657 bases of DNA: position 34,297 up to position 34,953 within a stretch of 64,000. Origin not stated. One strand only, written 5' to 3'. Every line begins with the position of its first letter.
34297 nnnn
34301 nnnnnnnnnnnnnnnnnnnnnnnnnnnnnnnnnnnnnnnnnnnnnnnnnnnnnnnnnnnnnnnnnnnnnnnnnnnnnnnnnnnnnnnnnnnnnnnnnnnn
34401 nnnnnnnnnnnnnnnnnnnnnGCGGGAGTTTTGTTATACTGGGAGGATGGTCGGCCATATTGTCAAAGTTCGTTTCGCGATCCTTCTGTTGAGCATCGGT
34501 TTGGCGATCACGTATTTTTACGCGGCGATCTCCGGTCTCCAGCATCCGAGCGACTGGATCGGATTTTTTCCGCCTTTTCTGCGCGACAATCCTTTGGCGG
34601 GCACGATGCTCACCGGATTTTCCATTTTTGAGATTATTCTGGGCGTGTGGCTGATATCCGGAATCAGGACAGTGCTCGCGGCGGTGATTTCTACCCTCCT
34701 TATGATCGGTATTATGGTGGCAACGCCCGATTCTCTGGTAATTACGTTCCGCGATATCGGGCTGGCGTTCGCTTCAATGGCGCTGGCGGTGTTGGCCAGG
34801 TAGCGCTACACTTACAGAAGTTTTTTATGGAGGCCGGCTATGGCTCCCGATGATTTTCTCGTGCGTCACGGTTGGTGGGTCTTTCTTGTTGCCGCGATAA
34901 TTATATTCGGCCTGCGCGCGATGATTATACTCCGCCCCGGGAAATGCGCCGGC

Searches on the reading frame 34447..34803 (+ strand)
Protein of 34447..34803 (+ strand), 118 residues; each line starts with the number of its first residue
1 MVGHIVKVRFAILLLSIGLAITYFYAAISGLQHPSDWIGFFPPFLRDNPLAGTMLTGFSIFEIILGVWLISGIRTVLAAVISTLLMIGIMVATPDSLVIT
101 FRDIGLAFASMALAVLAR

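Call 28: search_protein_families(library=pfam, proteins=[window:34447-34803:+], max_evalue=0.001)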
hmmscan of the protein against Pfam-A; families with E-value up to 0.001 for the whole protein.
window:34447-34803:+ (118 aa): 2 families
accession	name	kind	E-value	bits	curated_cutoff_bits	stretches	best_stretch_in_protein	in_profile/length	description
PF07681.17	DoxX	-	2.9e-06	28.3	23.6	1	12-92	2-82/85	DoxX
PF07291.16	MauE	-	6.6e-06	26.9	27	1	10-92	3-86/128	Methylamine utilisation protein MauE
